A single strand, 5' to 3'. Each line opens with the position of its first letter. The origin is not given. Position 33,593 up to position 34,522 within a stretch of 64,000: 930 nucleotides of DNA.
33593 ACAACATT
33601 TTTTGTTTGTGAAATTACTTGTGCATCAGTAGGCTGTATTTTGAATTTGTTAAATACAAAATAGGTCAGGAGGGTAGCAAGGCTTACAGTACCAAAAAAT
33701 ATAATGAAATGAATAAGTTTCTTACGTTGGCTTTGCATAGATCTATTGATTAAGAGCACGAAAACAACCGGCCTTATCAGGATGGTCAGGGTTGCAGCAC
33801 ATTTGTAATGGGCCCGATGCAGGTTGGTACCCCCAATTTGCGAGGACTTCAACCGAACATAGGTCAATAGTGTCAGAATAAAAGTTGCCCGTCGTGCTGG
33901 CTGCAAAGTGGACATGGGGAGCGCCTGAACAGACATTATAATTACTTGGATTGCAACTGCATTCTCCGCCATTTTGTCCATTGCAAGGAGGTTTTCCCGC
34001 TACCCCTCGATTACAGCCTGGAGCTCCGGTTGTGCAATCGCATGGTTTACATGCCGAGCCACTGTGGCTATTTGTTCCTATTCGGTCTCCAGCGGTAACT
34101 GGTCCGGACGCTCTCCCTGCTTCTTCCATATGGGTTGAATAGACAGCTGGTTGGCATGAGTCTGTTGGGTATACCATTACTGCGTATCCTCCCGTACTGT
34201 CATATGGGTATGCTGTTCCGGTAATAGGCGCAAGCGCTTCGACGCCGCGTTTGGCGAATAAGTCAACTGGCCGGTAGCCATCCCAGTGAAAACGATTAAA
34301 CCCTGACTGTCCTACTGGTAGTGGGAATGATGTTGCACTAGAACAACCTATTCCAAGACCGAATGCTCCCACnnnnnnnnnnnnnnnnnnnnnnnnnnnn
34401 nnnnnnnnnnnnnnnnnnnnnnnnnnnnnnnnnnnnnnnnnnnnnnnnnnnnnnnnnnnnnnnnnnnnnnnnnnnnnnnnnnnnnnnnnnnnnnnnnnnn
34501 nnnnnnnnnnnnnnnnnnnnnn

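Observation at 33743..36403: Secreted GH5 glycoside hydrolase fused to a Cys-rich M23/LytM-like peptidase inside the secretion cluster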

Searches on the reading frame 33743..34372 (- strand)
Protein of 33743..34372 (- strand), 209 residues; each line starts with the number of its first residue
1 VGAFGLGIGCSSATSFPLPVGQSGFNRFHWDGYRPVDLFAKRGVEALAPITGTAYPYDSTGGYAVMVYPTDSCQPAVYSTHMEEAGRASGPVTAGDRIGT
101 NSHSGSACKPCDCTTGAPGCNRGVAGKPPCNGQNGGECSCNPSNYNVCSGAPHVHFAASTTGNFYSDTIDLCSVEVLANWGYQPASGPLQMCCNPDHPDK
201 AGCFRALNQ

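Call 18: search_protein_families(library=pfam, proteins=[window:33746-34363:-], max_evalue=10)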
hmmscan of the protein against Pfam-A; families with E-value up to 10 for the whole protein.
seq(206 aa): 1 family
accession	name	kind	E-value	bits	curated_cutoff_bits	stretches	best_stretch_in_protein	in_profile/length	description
PF01551.29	Peptidase_M23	-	0.024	15.3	28.7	1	33-103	6-77/96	Peptidase family M23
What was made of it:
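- On Peptidase family M23 (LytM/lysostaphin type): The cut-off is 28.7 (call 18).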

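Call 24: search_protein_representatives(protein=window:33743-34372:-)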
Query: 209 residues. Proteins with E-value up to 0.001 (for the whole library): 29; up to 1e-10: 6; up to 1e-30: 3. The best 29 are listed.
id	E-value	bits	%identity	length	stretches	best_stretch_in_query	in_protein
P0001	2.8e-141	485.3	100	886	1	1-209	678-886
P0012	3.8e-54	200.3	53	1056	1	2-209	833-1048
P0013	2.6e-38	148.5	52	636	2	2-110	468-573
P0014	3.3e-25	105.6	47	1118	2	2-111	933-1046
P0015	2.4e-17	79.9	41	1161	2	2-108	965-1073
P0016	6.2e-11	58.9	43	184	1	13-121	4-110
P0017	1.7e-09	54.2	45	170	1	13-120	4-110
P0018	8.9e-09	51.8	39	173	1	12-150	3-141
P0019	3.4e-08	49.9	42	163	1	23-108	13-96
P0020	3.5e-08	49.9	46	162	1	12-110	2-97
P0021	2.6e-07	47.0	43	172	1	12-109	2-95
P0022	6.8e-07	45.7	40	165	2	22-111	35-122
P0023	1.5e-06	44.5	36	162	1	12-115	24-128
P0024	4.4e-06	43.0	44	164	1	14-113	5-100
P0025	1.2e-05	41.6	41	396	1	16-113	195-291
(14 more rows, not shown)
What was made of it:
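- On Peptidase family M23 (LytM/lysostaphin type): phmmer found relatives at E 4e-54 to 8e-4 in a library of 1.84 billion (call 24).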

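Call 27: search_protein_families(library=pfam, alignment_id=A2, max_evalue=0.01)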
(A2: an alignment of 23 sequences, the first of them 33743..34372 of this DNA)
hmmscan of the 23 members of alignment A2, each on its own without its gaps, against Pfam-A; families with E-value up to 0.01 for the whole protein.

A. member 1, window:33743-34372:- (209 aa): 0 families

B. families by the number of members that match (of 23 scanned): 10 families
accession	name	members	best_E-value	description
PF01551.29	Peptidase_M23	22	1.1e-30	Peptidase family M23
PF22842.2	Pel9A-like_beta_helix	1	3.6e-08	Pel9A-like, right handed beta helix region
PF07602.17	DUF1565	1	1.5e-05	Protein of unknown function (DUF1565)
PF06347.19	SH3_4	1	7.2e-05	Bacterial SH3 domain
PF13375.12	RnfC_N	1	0.0006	RnfC Barrel sandwich hybrid domain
PF12708.12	Pect-lyase_RHGA_epim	1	0.00092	Rhamnogalacturonase A/epimerase, pectate lyase-like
PF07821.18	Alpha-amyl_C2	1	0.0015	Alpha-amylase C-terminal beta-sheet domain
PF16886.11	ATP-synt_ab_Xtn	1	0.0053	ATPsynthase alpha/beta subunit barrel-sandwich domain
PF08239.17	SH3_3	1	0.0066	Bacterial SH3 domain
PF00364.28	Biotin_lipoyl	1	0.0091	Biotin-requiring enzyme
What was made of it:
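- On Peptidase family M23 (LytM/lysostaphin type): 22 of 22 of them hit PF01551, best 1.1e-30 (call 27).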

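Call 28: search_protein_families(library=phrogs, alignment_id=A2, max_evalue=0.001)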
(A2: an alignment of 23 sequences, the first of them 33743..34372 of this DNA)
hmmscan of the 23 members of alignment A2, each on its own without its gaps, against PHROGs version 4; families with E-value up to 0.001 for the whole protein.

A. member 1, window:33743-34372:- (209 aa): 0 families

B. families by the number of members that match (of 23 scanned): 23 families
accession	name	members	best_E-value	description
phrog_6700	-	19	3.7e-21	endolysin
phrog_7767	-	19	1.8e-15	metallo-endopeptidase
phrog_21656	-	18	3.1e-09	peptidase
phrog_28672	-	14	3.5e-13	metallo-endopeptidase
phrog_10030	-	13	2.9e-12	tail length tape measure protein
phrog_3084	-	9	3.5e-10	endolysin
phrog_167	-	9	2.8e-08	tail length tape measure protein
phrog_16615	-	9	8e-08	peptidase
phrog_3578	-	8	1.9e-12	endolysin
phrog_4070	-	8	2.6e-10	tail length tape measure protein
phrog_880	-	8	2.1e-09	endolysin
phrog_14988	-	6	3.9e-13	peptidase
phrog_8537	-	6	1.9e-10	-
phrog_36429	-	6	1.4e-06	-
phrog_28089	-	5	2.2e-07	endolysin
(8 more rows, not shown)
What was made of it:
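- Relatives of the M23 subtype are mostly phage endolysin or tape-measure type proteins, which attack foreign walls (call 28). Many subfamily members match phage endolysin and metallo-endopeptidase families (call 28).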

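Call 29: search_solved_structures(query=A2, max_evalue=0.01, show_alignments=3)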
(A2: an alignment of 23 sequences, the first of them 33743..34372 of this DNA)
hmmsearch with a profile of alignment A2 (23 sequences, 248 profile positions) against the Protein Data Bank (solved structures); distinct sequences matched with E-value up to 0.01: 34.
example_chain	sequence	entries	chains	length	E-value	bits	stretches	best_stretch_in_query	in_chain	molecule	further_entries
3slu_A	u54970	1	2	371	6.7e-16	62.2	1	53-133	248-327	M23 peptidase domain protein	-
6muk_A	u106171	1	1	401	7.1e-16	62.2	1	53-133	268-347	Peptidase M23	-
3nyy_A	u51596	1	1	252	7.9e-13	52.2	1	51-163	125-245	Putative glycyl-glycine endopeptidase lytM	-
4qp5_A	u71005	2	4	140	2e-12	50.9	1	54-133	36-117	Lysostaphin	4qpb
5nmy_A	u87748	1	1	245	4.1e-12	49.9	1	54-137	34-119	Lysostaphin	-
4lxc_A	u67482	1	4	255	4.7e-12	49.7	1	54-137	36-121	Lysostaphin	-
5kqb_A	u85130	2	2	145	9.6e-12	48.6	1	42-133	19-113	Peptidase M23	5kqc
6rk4_A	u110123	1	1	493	2.7e-11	47.2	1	54-137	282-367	Lysostaphin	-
5kvp_A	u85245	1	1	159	4.1e-10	43.3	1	51-159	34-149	Zoocin A endopeptidase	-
7qrl_A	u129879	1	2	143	6.2e-10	42.7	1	56-131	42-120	DipM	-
7qrl_C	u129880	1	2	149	6.7e-10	42.6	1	56-131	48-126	DipM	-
9gy1_A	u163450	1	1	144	7.1e-10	42.5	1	45-158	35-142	Peptidase, M23 family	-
5j1l_A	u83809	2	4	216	2.3e-09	40.8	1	54-133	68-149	ToxR-activated gene (TagE)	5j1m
2b0p_A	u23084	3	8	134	3.4e-09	40.3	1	53-133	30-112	Glycyl-glycine endopeptidase lytM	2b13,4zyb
2b44_A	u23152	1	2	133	4.1e-09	40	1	53-133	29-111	Glycyl-glycine endopeptidase lytM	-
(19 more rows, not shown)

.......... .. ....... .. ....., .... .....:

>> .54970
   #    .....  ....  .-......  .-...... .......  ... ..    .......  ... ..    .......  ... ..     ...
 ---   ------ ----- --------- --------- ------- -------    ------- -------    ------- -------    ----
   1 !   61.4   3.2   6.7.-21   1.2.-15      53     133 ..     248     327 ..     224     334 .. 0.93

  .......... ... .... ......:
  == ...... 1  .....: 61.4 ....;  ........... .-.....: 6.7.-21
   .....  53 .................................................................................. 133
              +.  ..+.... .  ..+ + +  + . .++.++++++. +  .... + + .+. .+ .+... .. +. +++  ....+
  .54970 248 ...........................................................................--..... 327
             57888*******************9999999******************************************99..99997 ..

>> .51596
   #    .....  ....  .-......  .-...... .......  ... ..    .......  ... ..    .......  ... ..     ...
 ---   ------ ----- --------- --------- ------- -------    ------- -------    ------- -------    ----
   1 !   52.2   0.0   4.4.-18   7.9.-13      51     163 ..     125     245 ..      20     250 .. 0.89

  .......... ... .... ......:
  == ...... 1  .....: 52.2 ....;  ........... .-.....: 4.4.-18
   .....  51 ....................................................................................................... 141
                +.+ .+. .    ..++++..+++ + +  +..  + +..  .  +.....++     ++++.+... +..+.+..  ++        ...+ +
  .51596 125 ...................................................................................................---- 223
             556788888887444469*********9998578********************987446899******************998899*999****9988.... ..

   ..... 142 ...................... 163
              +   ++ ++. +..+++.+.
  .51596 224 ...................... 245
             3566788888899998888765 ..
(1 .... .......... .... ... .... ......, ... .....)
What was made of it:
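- On Peptidase family M23 (LytM/lysostaphin type): The family profile hits solved M23 enzymes at E 6.7e-16 (call 29).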

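Call 36: predict_structure(alignment_id=A2)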
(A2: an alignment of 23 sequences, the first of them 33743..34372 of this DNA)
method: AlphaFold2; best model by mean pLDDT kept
length: 209 residues; sequences in the alignment: 23
mean_pLDDT: 75.3   pTM: 0.75
mean pLDDT of the five models: 75.3, 73.2, 72.4, 72.3, 70.4
residues with pLDDT >= 90: 80; 70-90: 46; 50-70: 50; < 50: 33
segments of 3 or more residues with pLDDT < 50: 1-5, 121-123, 131-135, 144-146, 197-209
pLDDT, mean of each block of 10 residues (from residue 1): 47 85 68 85 95 95 95 92 97 97 85 55 51 50 53 92 85 88 67 53 42
secondary structure, 60 per line:
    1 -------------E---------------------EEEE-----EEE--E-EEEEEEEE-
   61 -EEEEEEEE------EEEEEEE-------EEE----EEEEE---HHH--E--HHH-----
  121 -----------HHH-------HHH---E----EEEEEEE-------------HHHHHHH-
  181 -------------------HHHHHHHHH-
elements in order: E36-39 E45-47 E52-59 E62-69 E76-82 E90-92 E97-101 E153-159 H173-179 H200-208
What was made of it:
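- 33923..34054 (-): Residues 784-827: Cys-rich insertion (8 Cys) in the loop between the SGxA strand and the PHVHF motif of the M23 domain. It is modelled with low confidence, pLDDT about 50 (call 36).
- On Peptidase family M23 (LytM/lysostaphin type): The AF2 model has mean pLDDT 75 and a core above 90 (call 36).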

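Call 39: fold_search(model_id=the predicted structure, library=pdb)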
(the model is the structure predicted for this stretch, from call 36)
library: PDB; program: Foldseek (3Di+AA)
matches with E <= 10: 375; with E <= 0.001: 17
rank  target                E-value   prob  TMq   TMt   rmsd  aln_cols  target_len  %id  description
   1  3slu_B                3.0e-05  1.00  0.37  0.23   9.6       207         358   16  Crystal structure of NMB0315 (released 2012-02-01)
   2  6ue4_A                9.0e-05  1.00  0.38  0.23  12.5       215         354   11  ShyA Endopeptidase from Vibrio cholerae (Closed form) (released 2020-05-27)
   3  7qrl_A                1.0e-04  1.00  0.35  0.51   5.1       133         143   16  LytM domain of DipM, a coordinator of a complex net of autolysins in Caulobacter crescentus (released 2023-06-21)
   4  6ue4_B                1.1e-04  1.00  0.38  0.23  12.7       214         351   12  ShyA Endopeptidase from Vibrio cholerae (Closed form) (released 2020-05-27)
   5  4lxc_D                1.3e-04  1.00  0.45  0.39  10.2       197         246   15  The antimicrobial peptidase lysostaphin from Staphylococcus simulans (released 2014-07-09)
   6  7qrl_C                1.4e-04  1.00  0.40  0.55   4.5       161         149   14  LytM domain of DipM, a coordinator of a complex net of autolysins in Caulobacter crescentus (released 2023-06-21)
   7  3slu_A                2.3e-04  1.00  0.37  0.23   9.6       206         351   16  Crystal structure of NMB0315 (released 2012-02-01)
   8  9gy1                  2.4e-04  1.00  0.43  0.65   4.5       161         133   17  High resolution crystal structure of StM23 peptidoglycan hydrolase (released 2025-06-04)
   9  5nmy_MODEL_1_A        2.4e-04  1.00  0.45  0.39  11.7       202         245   16  NMR solution structure of lysostaphin (released 2018-05-16)
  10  4qpb_B                2.7e-04  1.00  0.41  0.61   5.7       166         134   16  Catalytic domain of the antimicrobial peptidase lysostaphin from Staphylococcus simulans crystallized in the absence o (released 2014-07-09)
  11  5kqb_MODEL_1_A        2.7e-04  1.00  0.44  0.61   9.6       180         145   12  Identification and structural characterization of LytU (released 2017-08-02)
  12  2b13_A                3.7e-04  1.00  0.43  0.65   4.1       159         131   18  Truncated S. aureus LytM, P41 crystal form (released 2006-01-10)
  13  6muk                  4.2e-04  1.00  0.39  0.24   8.9       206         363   17  1.93 Angstrom Resolution Crystal Structure of Peptidase M23 from Neisseria gonorrhoeae. (released 2018-10-31)
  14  5j1l_C                4.5e-04  1.00  0.39  0.50   4.3       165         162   13  Crystal structure of Csd1-Csd2 dimer I (released 2016-10-19)
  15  5j1m_C                5.1e-04  1.00  0.40  0.51  11.2       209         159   10  Crystal structure of Csd1-Csd2 dimer II (released 2016-10-19)
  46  8s0u_A                1.1e-02  0.99  0.33  0.28   4.4       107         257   15  Structure of the LytM domain of PrgK from E. faecalis (released 2024-02-28)
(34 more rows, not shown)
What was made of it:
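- On Peptidase family M23 (LytM/lysostaphin type): TM-scores normalised to isolated catalytic domains are 0.5-0.66 (call 39).
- Closest known: PrgK of Enterococcus faecalis pCF10. Same: PrgK has a LytM (M23-fold) domain, and its structure 8s0u is among the fold matches (call 39).
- Closest known: Peptidase family M23. Same: The predicted fold is the same (call 39).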

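Call 40: search_protein_families(library=pfam, proteins=[P0012, P0013, P0014, P0015], max_evalue=0.1)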
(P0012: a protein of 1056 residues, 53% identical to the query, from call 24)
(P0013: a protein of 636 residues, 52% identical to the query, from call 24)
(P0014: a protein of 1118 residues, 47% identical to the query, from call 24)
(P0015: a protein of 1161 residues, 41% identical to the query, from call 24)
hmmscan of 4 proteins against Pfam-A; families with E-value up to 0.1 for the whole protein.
P0012 (1056 aa): 1 family
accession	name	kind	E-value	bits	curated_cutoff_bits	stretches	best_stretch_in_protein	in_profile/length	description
PF01551.29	Peptidase_M23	-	1.1e-20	74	28.7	2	669-745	2-73/96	Peptidase family M23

P0013 (636 aa): 1 family
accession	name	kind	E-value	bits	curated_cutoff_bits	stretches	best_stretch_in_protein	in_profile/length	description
PF01551.29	Peptidase_M23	-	5.9e-07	30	28.7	1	496-590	4-89/96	Peptidase family M23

P0014 (1118 aa): 3 families
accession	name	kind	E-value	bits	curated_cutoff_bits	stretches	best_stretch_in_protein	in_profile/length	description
PF01551.29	Peptidase_M23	-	1.9e-07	31.6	28.7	1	970-1042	6-78/96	Peptidase family M23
PF18088.7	Glyco_H_20C_C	-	0.005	17.1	27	1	738-778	130-168/194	Glycoside Hydrolase 20C C-terminal domain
PF24219.2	DUF7438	-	0.04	14.7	25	0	401-433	23-57/57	Family of unknown function (DUF7438)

P0015 (1161 aa): 0 families

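Call 84: find_encoding_contigs(protein=P0014, flank=10000, max_places=2)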
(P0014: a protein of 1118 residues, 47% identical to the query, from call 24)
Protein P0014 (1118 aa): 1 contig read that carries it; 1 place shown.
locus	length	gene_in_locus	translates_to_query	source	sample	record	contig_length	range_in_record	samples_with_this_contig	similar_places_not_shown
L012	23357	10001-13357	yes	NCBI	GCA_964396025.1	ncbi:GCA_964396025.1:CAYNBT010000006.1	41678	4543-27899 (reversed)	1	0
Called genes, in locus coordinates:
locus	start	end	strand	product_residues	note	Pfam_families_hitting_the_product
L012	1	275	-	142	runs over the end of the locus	-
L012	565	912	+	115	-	PF00825:Ribonuclease_P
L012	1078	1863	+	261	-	PF02096:60KD_IMP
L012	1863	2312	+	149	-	PF13083:KH_KhpA-B (weak), PF01424:R3H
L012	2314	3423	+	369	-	PF00712:DNA_pol3_beta, PF02767:DNA_pol3_beta_2, PF02768:DNA_pol3_beta_3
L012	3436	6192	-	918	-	-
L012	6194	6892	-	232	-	PF26593:TraC-like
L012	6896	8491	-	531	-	PF12666:PrgI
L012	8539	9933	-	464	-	-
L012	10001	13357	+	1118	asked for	PF01551:Peptidase_M23 (weak)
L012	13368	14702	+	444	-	PF08308:PEGA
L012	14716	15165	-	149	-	-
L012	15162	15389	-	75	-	-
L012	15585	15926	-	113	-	PF18895:T4SS_pilin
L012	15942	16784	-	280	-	PF18895:T4SS_pilin (weak)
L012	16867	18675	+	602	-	PF11932:DUF3450 (weak), PF07926:TPR_MLP1_2 (faint), PF08486:SpoIID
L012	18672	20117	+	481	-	-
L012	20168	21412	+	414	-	PF26314:MptA_B_family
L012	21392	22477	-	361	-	PF13439:Glyco_transf_4, PF20706:GT4-conflict (weak), PF00534:Glycos_transf_1, PF13692:Glyco_trans_1_4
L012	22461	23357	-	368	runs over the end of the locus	PF13439:Glyco_transf_4, PF13579:Glyco_trans_4_4, PF20706:GT4-conflict, PF00534:Glycos_transf_1, PF13692:Glyco_trans_1_4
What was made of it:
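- Closest known: SEML1_0006 and SEML1_0007 of the essential T4SS locus of Southlakia epibionticum ML1. Different: SEML1_0007 is a 1113-aa protein with a C-terminal LAS peptidase, and it resembles P0014 in L012 rather than the target (call 84; the resemblance is inferred from size and layout, not aligned).
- Among the closest relatives of the M23 module is P0014 (third after P0012 and P0013, call 24), where it forms the C-terminus of a 1118-aa protein inside another Saccharibacterial T4SS locus, L012 (calls 24, 84). The M23 subtype recurs in another T4SS locus (call 84).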

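Call 86: find_encoding_contigs(protein=P0015, flank=10000, max_places=1)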
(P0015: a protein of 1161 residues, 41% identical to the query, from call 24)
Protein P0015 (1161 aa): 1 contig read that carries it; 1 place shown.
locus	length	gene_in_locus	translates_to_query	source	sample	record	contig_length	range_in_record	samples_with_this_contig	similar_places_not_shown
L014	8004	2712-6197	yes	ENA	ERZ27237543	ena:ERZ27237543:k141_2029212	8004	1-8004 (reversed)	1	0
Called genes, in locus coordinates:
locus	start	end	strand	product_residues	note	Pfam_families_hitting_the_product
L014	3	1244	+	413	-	?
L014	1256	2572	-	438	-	-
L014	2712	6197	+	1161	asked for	-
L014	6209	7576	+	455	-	-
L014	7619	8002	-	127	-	?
